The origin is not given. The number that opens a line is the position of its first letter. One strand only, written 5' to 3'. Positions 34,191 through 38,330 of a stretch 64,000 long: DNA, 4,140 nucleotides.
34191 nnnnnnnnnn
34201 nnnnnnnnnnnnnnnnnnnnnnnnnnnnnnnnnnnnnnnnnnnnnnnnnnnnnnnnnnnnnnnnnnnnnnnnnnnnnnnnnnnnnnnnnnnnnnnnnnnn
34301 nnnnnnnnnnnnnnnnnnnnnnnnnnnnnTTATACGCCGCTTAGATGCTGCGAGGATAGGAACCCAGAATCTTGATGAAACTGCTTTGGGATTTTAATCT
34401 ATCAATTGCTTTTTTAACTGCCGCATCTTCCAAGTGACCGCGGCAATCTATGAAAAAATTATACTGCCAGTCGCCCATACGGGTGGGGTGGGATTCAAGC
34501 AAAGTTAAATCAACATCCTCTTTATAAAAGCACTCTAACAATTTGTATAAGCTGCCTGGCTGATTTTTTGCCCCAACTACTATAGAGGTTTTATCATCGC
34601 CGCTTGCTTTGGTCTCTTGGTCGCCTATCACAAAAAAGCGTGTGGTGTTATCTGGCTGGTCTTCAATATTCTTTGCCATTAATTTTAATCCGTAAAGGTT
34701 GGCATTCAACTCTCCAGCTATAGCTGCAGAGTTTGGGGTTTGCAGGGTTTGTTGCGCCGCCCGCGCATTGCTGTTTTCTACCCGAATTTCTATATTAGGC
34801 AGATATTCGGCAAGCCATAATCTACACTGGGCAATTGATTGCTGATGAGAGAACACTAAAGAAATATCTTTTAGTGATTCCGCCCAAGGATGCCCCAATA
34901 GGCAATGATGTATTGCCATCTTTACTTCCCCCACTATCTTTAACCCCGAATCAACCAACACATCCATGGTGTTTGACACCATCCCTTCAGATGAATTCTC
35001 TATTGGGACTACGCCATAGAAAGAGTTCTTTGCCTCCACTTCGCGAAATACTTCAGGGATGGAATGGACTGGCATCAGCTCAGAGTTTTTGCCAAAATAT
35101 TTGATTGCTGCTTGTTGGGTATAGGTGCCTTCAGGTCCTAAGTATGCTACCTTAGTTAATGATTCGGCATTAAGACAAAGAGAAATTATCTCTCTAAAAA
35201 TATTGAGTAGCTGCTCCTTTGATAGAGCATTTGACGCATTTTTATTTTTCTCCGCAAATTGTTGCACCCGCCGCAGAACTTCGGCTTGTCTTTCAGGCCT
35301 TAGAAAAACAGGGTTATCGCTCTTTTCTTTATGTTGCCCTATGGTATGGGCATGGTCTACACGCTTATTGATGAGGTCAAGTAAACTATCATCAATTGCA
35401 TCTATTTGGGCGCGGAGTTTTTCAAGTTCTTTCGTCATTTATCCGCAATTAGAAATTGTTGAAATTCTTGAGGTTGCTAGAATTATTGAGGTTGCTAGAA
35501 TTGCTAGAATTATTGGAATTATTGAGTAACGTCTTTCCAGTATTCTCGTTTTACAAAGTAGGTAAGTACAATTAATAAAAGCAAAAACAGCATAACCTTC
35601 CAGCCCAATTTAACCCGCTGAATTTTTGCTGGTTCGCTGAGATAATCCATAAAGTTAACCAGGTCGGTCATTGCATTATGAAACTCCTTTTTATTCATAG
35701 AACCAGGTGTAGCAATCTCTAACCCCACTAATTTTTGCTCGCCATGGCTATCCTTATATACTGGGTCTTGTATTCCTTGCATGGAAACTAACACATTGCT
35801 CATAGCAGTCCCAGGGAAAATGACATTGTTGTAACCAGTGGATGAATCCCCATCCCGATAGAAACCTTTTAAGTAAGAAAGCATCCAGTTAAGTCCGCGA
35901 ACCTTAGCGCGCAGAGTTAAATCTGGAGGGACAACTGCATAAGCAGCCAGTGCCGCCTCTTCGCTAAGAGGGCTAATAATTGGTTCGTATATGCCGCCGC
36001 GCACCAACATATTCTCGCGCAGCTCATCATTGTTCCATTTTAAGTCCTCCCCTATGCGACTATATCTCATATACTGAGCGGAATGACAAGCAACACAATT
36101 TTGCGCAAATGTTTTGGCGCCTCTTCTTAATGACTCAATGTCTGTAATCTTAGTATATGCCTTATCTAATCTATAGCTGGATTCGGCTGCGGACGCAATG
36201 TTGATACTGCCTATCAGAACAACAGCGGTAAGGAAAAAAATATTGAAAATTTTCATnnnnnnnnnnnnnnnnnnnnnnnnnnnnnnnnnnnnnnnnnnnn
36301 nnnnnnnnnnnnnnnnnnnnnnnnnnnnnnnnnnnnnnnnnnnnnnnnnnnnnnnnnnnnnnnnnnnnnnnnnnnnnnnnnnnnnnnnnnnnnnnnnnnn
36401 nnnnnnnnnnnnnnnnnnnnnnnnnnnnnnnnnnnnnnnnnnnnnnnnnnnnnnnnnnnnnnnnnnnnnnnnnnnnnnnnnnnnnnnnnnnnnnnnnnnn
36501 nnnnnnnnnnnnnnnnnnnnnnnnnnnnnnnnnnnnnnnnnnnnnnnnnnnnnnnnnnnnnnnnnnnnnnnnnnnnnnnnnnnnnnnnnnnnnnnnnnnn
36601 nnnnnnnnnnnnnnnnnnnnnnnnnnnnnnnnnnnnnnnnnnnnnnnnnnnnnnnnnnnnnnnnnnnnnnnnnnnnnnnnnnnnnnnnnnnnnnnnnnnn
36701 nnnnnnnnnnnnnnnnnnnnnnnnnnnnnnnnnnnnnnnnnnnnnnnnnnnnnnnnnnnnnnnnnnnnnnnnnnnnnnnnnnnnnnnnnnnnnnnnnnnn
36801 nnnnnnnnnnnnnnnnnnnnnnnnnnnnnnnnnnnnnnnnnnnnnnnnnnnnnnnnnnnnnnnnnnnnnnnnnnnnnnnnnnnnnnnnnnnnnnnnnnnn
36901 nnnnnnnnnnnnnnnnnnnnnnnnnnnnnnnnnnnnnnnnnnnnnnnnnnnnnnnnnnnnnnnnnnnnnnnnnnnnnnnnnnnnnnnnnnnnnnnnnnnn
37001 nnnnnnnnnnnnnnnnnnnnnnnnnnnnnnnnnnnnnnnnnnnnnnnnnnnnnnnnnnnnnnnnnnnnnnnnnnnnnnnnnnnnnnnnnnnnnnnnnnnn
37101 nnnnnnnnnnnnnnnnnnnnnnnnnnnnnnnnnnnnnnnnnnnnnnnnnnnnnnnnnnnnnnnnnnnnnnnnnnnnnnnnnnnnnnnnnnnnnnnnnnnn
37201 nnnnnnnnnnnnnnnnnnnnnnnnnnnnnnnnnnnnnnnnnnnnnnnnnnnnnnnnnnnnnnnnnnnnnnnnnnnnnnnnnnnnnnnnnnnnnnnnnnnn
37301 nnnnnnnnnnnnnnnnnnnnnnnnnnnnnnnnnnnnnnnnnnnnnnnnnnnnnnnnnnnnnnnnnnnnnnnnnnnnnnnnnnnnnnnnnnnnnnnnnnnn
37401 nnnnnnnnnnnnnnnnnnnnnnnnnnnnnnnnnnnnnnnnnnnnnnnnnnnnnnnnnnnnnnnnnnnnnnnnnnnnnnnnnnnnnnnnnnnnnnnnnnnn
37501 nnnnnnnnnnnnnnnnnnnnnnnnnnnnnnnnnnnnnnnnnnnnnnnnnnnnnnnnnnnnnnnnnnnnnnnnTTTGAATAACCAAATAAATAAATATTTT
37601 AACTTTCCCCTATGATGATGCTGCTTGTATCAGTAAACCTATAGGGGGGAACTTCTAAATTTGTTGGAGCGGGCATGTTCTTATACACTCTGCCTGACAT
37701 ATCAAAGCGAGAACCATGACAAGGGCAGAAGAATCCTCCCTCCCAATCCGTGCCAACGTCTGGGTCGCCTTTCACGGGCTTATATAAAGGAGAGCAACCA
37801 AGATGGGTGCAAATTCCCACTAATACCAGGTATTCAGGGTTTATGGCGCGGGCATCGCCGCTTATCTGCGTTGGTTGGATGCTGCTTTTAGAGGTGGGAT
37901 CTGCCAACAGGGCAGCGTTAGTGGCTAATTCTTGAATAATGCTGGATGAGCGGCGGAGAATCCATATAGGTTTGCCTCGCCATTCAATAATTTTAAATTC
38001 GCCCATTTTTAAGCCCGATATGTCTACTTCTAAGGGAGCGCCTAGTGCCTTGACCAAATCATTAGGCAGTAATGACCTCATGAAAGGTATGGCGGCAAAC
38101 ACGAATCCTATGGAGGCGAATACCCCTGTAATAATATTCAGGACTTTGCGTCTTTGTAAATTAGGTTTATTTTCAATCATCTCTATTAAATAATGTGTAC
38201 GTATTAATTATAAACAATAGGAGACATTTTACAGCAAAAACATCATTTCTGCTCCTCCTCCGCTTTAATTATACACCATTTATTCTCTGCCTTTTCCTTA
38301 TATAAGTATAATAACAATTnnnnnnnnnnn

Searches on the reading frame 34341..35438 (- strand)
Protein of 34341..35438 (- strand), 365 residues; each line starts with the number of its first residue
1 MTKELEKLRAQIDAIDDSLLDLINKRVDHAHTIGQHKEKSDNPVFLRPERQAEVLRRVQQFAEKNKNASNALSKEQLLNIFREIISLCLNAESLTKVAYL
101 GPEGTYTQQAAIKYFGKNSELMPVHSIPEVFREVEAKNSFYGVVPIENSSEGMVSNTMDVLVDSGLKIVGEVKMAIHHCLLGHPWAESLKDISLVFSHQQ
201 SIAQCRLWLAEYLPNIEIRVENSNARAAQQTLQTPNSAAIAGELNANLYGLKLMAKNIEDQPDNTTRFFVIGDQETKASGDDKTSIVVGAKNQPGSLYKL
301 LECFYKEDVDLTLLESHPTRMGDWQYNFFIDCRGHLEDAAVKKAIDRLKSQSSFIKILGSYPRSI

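Call 37: search_protein_families(library=pfam, proteins=[window:34341-35438:-], max_evalue=0.00001)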
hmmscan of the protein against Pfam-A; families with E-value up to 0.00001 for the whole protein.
window:34341-35438:- (365 aa): 2 families
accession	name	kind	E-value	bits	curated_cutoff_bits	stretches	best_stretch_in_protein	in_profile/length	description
PF00800.23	PDT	-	5.3e-64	215.8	25.2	1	97-275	1-180/181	Prephenate dehydratase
PF01817.26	CM_2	-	3.3e-18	66.1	27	1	8-92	1-79/80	Chorismate mutase type II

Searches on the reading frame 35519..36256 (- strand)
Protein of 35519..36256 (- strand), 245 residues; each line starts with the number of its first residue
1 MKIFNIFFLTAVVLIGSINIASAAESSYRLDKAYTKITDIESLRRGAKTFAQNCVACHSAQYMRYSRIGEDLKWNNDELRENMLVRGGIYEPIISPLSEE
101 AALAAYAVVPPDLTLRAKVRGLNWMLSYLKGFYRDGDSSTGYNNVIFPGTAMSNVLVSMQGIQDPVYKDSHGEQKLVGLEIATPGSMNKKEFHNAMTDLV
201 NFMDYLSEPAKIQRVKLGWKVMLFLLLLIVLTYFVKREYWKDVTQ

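Call 37: search_protein_families(library=pfam, proteins=[window:35519-36256:-], max_evalue=0.00001)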
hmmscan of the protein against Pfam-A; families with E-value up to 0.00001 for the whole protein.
window:35519-36256:- (245 aa): 1 family
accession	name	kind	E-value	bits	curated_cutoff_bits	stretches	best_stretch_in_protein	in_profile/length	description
PF02167.20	Cytochrom_C1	-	3.7e-20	73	22.8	2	37-156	9-153/219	Cytochrome C1 family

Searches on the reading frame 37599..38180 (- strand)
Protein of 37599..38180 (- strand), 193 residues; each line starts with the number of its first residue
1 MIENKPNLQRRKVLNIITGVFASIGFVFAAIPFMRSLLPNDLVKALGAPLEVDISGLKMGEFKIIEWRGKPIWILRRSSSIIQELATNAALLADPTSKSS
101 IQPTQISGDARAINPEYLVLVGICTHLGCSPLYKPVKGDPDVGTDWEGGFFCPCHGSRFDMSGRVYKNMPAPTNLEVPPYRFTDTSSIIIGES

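Call 37: search_protein_families(library=pfam, proteins=[window:37599-38180:-], max_evalue=0.00001)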
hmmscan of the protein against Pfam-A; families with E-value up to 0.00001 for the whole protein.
window:37599-38180:- (193 aa): 1 family
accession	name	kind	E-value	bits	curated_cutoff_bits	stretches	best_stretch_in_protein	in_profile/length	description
PF00355.32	Rieske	-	9.4e-09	35.5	20.3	1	114-177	33-86/88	Rieske [2Fe-2S] domain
